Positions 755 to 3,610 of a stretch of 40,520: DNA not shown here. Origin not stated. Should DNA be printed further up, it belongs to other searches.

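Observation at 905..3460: Very large CbcL-like cytochrome: periplasmic octaheme c domain fused to a diheme b membrane anchor, translationally coupled to an ArsR regulator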

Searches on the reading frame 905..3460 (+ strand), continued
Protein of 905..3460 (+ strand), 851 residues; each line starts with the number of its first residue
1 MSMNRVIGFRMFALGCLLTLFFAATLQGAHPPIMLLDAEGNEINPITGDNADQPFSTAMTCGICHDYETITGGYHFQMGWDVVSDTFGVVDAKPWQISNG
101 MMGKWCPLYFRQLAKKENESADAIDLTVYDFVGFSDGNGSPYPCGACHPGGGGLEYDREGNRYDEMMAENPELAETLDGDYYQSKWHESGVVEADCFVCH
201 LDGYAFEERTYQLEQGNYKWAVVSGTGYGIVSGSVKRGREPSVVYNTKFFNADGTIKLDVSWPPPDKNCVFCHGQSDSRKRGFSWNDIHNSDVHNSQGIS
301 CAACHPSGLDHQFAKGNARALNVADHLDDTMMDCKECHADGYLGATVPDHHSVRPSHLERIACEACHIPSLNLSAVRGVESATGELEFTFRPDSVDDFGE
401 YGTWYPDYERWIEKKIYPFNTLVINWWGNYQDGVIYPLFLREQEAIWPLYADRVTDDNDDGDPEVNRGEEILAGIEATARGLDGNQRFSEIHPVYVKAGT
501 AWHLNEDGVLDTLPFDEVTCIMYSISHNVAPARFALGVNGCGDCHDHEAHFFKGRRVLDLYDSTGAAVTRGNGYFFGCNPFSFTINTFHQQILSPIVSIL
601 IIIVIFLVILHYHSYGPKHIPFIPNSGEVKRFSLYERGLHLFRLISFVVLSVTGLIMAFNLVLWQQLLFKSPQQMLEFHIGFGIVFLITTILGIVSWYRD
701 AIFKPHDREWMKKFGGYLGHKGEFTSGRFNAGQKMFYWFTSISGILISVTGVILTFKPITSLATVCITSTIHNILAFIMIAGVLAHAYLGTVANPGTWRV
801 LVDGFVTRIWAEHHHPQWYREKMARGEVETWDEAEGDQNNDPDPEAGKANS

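Call 10: search_solved_structures(query=window:905-3460:+, max_evalue=0.01, show_alignments=2)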
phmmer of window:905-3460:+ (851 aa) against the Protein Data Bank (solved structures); distinct sequences matched with E-value up to 0.01: 1.
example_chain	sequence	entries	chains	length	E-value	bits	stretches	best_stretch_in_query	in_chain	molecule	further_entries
1kqf_C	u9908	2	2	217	4.9e-19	71.1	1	629-825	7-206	FORMATE DEHYDROGENASE, NITRATE-INDUCIBLE, CYTOCHROME B556(FDN) SUBUNIT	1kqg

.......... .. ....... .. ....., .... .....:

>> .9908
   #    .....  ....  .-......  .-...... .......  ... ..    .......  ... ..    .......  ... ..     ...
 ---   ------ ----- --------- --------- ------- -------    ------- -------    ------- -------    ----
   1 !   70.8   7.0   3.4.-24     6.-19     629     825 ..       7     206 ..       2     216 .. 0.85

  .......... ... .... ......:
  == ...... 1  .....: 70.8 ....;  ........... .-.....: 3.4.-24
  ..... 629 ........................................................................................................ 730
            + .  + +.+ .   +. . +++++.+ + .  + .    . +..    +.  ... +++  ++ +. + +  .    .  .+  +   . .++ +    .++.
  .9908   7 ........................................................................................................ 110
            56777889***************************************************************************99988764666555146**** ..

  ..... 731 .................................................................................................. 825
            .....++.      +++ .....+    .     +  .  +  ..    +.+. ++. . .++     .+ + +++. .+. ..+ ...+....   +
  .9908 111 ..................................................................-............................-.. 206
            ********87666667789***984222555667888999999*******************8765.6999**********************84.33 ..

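Call 15: find_related_loci(query=window:905-3460:+, collection=genome_contigs, flank=6000)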
Query window:905-3460:+ (851 aa) in genome_contigs; peptide patterns used: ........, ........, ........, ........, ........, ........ (x = any residue, [..] = any of these).
40 stretches matched a pattern; 34 encode a relative of the query (tblastn E <= 1e-3); 34 distinct loci.
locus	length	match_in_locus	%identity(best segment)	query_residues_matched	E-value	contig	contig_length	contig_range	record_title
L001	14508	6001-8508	68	16-849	0e+0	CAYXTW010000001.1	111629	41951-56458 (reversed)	MAG TPA_asm: uncultured Ignavibacteriaceae bacterium isolate binchicken_co89_533 genome assembly, contig: NODE_119_lengt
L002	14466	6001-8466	68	16-837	0e+0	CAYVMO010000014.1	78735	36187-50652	MAG TPA_asm: uncultured Ignavibacteriaceae bacterium isolate SRP323688_co1_43 genome assembly, contig: NODE_637_length_7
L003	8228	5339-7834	63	24-851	0e+0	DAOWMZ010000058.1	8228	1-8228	MAG TPA_asm: Candidatus Zixiibacteriota bacterium isolate CSMAG_3015 CSMAG_3015_k141_60204_length_8228_cov_49.9968, whol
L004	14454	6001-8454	62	28-841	0e+0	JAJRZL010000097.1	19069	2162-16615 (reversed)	MAG: Candidatus Zixiibacteriota bacterium isolate Dive96_bin4.195 k141_1291809, whole genome shotgun sequence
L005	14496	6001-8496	61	19-846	0e+0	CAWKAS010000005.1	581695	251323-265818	MAG: uncultured Acidobacteriota bacterium isolate MFD09779.bin.1.286 genome assembly, contig: contig_28784, whole genome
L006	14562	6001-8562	59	1-847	0e+0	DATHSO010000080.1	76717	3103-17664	MAG TPA_asm: Candidatus Methylomirabilota bacterium isolate SMAG_U16053 k141_507539, whole genome shotgun sequence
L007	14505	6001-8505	61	3-829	0e+0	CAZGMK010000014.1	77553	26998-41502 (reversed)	MAG TPA_asm: uncultured Ignavibacteriales bacterium isolate binchicken_co17_359 genome assembly, contig: NODE_1017_lengt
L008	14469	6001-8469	59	33-850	0e+0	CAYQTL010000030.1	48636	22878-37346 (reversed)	MAG TPA_asm: uncultured Thermoanaerobaculia bacterium isolate SRP332253_co2_167 genome assembly, contig: NODE_613_length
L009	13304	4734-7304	58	1-845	0e+0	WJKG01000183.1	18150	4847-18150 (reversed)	MAG: candidate division GN15 bacterium isolate Bin_210 k141_1907433, whole genome shotgun sequence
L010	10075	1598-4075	61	13-828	0e+0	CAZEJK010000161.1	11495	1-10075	MAG TPA_asm: uncultured Thermoanaerobaculia bacterium isolate SRP332253_co1_73 genome assembly, contig: NODE_9485_length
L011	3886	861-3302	60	23-830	0e+0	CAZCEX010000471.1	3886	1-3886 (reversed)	MAG TPA_asm: uncultured Thermoanaerobaculia bacterium isolate SRP155585_co2_217 genome assembly, contig: NODE_27658_leng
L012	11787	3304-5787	59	18-843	0e+0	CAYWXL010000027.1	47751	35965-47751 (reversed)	MAG TPA_asm: uncultured Solibacteraceae bacterium isolate SRP216583_co2_198 genome assembly, contig: NODE_349_length_477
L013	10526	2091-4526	60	30-835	0e+0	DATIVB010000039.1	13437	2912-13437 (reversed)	MAG TPA_asm: Chondromyces sp. isolate SMAG_U15996 k141_446037, whole genome shotgun sequence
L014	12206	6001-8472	59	30-842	0e+0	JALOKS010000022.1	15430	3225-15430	MAG: Thermoanaerobaculales bacterium isolate Prado005 scaffold_2552, whole genome shotgun sequence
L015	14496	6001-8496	58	15-841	0e+0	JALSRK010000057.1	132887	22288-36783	MAG: Solibacteraceae bacterium isolate 356-308_metabat1_scaf2bin.066 356-308_scaffold_50_c1, whole genome shotgun sequen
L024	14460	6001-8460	64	24-843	0e+0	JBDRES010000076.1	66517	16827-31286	MAG: bacterium isolate MEGAHIT-group-1.326 k141_1686825, whole genome shotgun sequence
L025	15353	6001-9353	63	6-820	0e+0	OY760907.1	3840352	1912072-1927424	MAG: uncultured candidate division Zixibacteria bacterium isolate 2d357583-1faf-4436-89ad-6f0e4817d39a genome assembly,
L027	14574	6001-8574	57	2-846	0e+0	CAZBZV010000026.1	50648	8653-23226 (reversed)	MAG TPA_asm: uncultured Ignavibacteria bacterium isolate SRP141376_co2_104 genome assembly, contig: NODE_1638_length_506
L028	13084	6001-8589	57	1-851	0e+0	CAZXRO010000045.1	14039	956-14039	MAG TPA_asm: uncultured Ignavibacteriales bacterium isolate SRP332253_co2_61 genome assembly, contig: NODE_4197_length_1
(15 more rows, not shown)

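Call 24: list_cluster_members(proteins=[P0001])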
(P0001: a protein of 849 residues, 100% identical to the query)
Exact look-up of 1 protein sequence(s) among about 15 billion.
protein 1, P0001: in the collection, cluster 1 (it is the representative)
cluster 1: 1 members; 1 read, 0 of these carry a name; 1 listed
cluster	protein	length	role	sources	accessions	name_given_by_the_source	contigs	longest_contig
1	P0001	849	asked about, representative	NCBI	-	-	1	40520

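Call 25: search_protein_families(library=ncbifam, proteins=[L028:2599-3585:+, L028:3596-5356:+, L028:5381-5824:+, L003:2331-5249:+, L025:3994-6819:+, L025:9499-11043:+, L027:8827-9426:+, L001:3460-4104:-, L027:3010-4554:-, L024:1033-2925:+], max_evalue=0.001)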
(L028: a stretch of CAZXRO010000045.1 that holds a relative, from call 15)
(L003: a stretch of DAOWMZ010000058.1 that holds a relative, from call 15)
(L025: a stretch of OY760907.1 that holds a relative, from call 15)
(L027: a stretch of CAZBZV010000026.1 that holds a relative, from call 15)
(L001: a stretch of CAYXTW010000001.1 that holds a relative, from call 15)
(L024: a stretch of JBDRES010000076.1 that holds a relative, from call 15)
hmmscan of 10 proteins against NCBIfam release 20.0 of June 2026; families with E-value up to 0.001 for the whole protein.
L028:2599-3585:+ (328 aa): 7 families
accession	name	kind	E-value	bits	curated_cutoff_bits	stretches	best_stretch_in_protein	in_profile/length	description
NF041028.1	decahem_GSU2203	exception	1.7e-102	342.9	325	1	40-328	29-317/317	GSU2203 family decaheme c-type cytochrome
TIGR03508.1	decahem_SO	subfamily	8.9e-69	231.8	192.2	1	48-315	3-257/258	DmsE family decaheme c-type cytochrome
TIGR01905.1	paired_CXXCH_1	subfamily_domain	8.6e-30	102.4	25.2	2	225-261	1-38/41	doubled CXXCH domain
TIGR03153.1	cytochr_NrfH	equivalog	1.8e-12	47.5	134.2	1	109-155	25-71/138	cytochrome c nitrite reductase small subunit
NF008659.0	PRK11659.1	equivalog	9.4e-11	41.7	184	1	47-173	46-175/188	cytochrome c nitrite reductase pentaheme subunit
NF041198.1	UshA_like_PCGU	equivalog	4.4e-10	38.8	275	1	47-129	442-518/519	UshA-like (seleno)protein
TIGR03146.1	cyt_nit_nrfB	equivalog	9.5e-09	35.7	166.6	1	47-168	11-144/145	cytochrome c nitrite reductase pentaheme subunit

L028:3596-5356:+ (586 aa): 1 family
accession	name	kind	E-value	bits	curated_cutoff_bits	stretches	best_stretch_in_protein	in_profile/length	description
NF041027.1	GSU2204_Se_pt_1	equivalog_domain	1.1e-157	526.4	350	1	12-586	2-580/580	GSU2204 family CXXCH-containing (seleno)protein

L028:5381-5824:+ (147 aa): 0 families

L003:2331-5249:+ (972 aa): 7 families
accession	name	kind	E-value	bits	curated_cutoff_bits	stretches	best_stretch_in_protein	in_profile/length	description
TIGR03508.1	decahem_SO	subfamily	1.7e-27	96.5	192.2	3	25-273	3-251/258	DmsE family decaheme c-type cytochrome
NF041028.1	decahem_GSU2203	exception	1.7e-13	50.5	325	1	132-326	36-210/317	GSU2203 family decaheme c-type cytochrome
NF008659.0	PRK11659.1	equivalog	3.3e-07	30.2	184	1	236-324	47-143/188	cytochrome c nitrite reductase pentaheme subunit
TIGR03146.1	cyt_nit_nrfB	equivalog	9.2e-07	29.2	166.6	0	408-548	12-143/145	cytochrome c nitrite reductase pentaheme subunit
TIGR03153.1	cytochr_NrfH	equivalog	4.8e-06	26.7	134.2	0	85-122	27-66/138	cytochrome c nitrite reductase small subunit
TIGR04257.1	nanowire_3heme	domain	6.4e-06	26.2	40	0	482-518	24-60/75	c(7)-type cytochrome triheme domain-containing protein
TIGR01583.1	formate-DH-gamm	equivalog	3.4e-05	23.9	115.85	1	704-923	4-201/204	formate dehydrogenase subunit gamma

L025:3994-6819:+ (941 aa): 8 families
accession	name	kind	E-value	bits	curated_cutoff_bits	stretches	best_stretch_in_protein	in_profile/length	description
TIGR03508.1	decahem_SO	subfamily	4.2e-23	82.1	192.2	3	49-243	70-252/258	DmsE family decaheme c-type cytochrome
NF041028.1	decahem_GSU2203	exception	2.9e-16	59.6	325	2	103-293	38-208/317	GSU2203 family decaheme c-type cytochrome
NF008659.0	PRK11659.1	equivalog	1.1e-10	41.5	184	2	372-517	43-170/188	cytochrome c nitrite reductase pentaheme subunit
TIGR03146.1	cyt_nit_nrfB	equivalog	1.4e-08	35.1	166.6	1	372-515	8-142/145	cytochrome c nitrite reductase pentaheme subunit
TIGR01583.1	formate-DH-gamm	equivalog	1.9e-08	34.5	115.85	1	672-860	3-171/204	formate dehydrogenase subunit gamma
TIGR03153.1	cytochr_NrfH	equivalog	3.3e-07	30.4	134.2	0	470-521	21-66/138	cytochrome c nitrite reductase small subunit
NF007924.0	PRK10639.1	equivalog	1.2e-05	25.2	341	1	670-897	6-207/211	formate dehydrogenase cytochrome b556 subunit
TIGR04257.1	nanowire_3heme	domain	0.001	19.2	40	0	562-601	23-62/75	c(7)-type cytochrome triheme domain-containing protein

L025:9499-11043:+ (514 aa): 3 families
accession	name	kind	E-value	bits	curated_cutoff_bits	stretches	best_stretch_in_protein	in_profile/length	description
TIGR03153.1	cytochr_NrfH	equivalog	1.5e-12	47.8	134.2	1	118-222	5-110/138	cytochrome c nitrite reductase small subunit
NF011606.0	PRK15032.1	equivalog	2.1e-05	23.8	455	1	114-195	20-104/390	pentaheme c-type cytochrome TorC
TIGR02162.1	torC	equivalog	0.00025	20.4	478.2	1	107-199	11-108/387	pentaheme c-type cytochrome TorC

L027:8827-9426:+ (199 aa): 16 families
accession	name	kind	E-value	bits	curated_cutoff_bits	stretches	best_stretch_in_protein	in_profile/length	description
NF050111.1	TransRegSACE7040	equivalog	1e-13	51.6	250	1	4-102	1-98/186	SACE_7040 family transcriptional regulator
NF007015.0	PRK09480.1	equivalog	2.2e-13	50.2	120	1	3-111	9-116/197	nucleoid occlusion factor SlmA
NF041196.1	ScbR_bind_reg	equivalog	3.4e-13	50.2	150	1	4-89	6-94/191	ScbR family autoregulator-binding transcription factor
NF053731.1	TransRegFasRMycb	equivalog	1.4e-12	47.8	330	1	3-110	10-116/199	HTH-type transcriptional activator FasR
NF007949.0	PRK10668.1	equivalog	4.5e-12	45.9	271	1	2-97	9-104/216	multidrug efflux transporter transcriptional repressor AcrR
TIGR03968.1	mycofact_TetR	equivalog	1.8e-11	44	224.9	1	5-134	10-140/190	mycofactocin system transcriptional regulator MftR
NF051852.1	efflux_TF_MtrR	exception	1.2e-09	38.2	280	1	5-103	11-109/205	multidrug efflux system transcriptional repressor MtrR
NF037937.1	septum_RefZ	equivalog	1e-08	35.3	180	1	6-103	1-99/195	forespore capture DNA-binding protein RefZ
TIGR03613.1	RutR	equivalog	2.4e-08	34.1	368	1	3-110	7-112/202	pyrimidine utilization regulatory protein R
NF053878.1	FATransRegFadRBac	equivalog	5.5e-08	32.8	200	1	5-100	4-98/190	fatty acid metabolism transcriptional regulator FadR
NF007430.0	PRK09975.1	equivalog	1.3e-06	27.7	274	1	6-58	13-65/220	acrEF/envCD operon transcriptional regulator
NF053516.1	TranRepPrsAVib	equivalog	3.1e-06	27.2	300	1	4-92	6-98/208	TetR family transcriptional repressor PsrA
NF010319.1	PRK13756.1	equivalog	6.6e-06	26.1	265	1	6-67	4-65/199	tetracycline resistance transcriptional repressor TetR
NF033703.1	transcr_KstR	equivalog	1.5e-05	24.7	280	1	3-82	6-88/185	cholesterol catabolism transcriptional regulator KstR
NF011584.0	PRK15008.1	equivalog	4.1e-05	23.5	230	1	5-60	19-74/212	HTH-type transcriptional regulator RutR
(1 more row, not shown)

L001:3460-4104:- (214 aa): 21 families
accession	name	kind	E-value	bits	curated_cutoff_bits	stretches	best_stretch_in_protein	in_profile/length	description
NF041196.1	ScbR_bind_reg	equivalog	9.7e-20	71.5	150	1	10-198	1-188/191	ScbR family autoregulator-binding transcription factor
NF051852.1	efflux_TF_MtrR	exception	2.1e-12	47.3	280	1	15-87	10-83/205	multidrug efflux system transcriptional repressor MtrR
NF053516.1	TranRepPrsAVib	equivalog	2.4e-12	47.1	300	1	14-81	5-72/208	TetR family transcriptional repressor PsrA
NF050111.1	TransRegSACE7040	equivalog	1.4e-11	44.7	250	1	18-102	4-88/186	SACE_7040 family transcriptional regulator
NF007430.0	PRK09975.1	equivalog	1.5e-11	43.9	274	1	14-68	10-64/220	acrEF/envCD operon transcriptional regulator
NF007949.0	PRK10668.1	equivalog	2.3e-11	43.6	271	1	11-69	7-65/216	multidrug efflux transporter transcriptional repressor AcrR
NF053878.1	FATransRegFadRBac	equivalog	5.7e-11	42.6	200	1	18-146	6-129/190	fatty acid metabolism transcriptional regulator FadR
NF000040.3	Tn10_TetC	equivalog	2.2e-10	41.1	425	1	6-65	4-63/197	tetracyline resistance-associated transcriptional repressor TetC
TIGR03384.1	betaine_BetI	equivalog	3.2e-10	40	201.3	1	18-99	11-92/189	choline-binding transcriptional repressor BetI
NF053731.1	TransRegFasRMycb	equivalog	7.5e-10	38.9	330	1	6-115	4-111/199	HTH-type transcriptional activator FasR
NF051457.1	acryl_TF_AcuR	equivalog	1.5e-09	37.4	247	1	5-69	7-71/204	acrylate utilization transcriptional regulator AcuR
NF001978.0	PRK00767.1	equivalog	2.3e-09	37.3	118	1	18-98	12-93/197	transcriptional regulator BetI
NF037937.1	septum_RefZ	equivalog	6.5e-09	35.9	180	1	18-102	2-88/195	forespore capture DNA-binding protein RefZ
TIGR02366.1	DHAK_reg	equivalog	2.5e-08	34.1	129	1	18-82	6-70/176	dihydroxyacetone kinase transcriptional activator DhaS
NF058643.1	TranRegCurRPseudo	equivalog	3.7e-08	33.3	300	1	11-81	3-73/193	TetR family transcriptional repressor CurR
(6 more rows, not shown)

L027:3010-4554:- (514 aa): 0 families

L024:1033-2925:+ (630 aa): 7 families
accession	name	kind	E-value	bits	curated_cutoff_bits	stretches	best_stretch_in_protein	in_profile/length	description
NF045714.1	sulf_resp_HmcC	equivalog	1.6e-92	310.7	550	1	14-374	6-373/376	sulfate respiration complex protein HmcC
NF008133.1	PRK10881.1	equivalog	3.7e-80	270.2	450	1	11-366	14-371/377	Ni/Fe-hydrogenase cytochrome b subunit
NF041784.1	mnquin_red_QrcD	equivalog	1.4e-32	113.5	570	1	9-362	13-394/408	menaquinone reductase integral membrane subunit QrcD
NF045798.1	DsrP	equivalog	3.5e-07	30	350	1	14-361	17-334/346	sulfate reduction electron transfer complex DsrMKJOP subunit DsrP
TIGR04257.1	nanowire_3heme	domain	6.5e-07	29.4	40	1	485-537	23-74/75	c(7)-type cytochrome triheme domain-containing protein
NF045713.1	CxxCH_16_HmcA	equivalog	6.8e-06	25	400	1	531-595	199-258/541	sulfate respiration complex hexadecaheme cytochrome HmcA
TIGR03148.1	cyt_nit_nrfD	equivalog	6.4e-05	22.4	347.6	1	62-296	24-276/316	cytochrome c nitrite reductase subunit NrfD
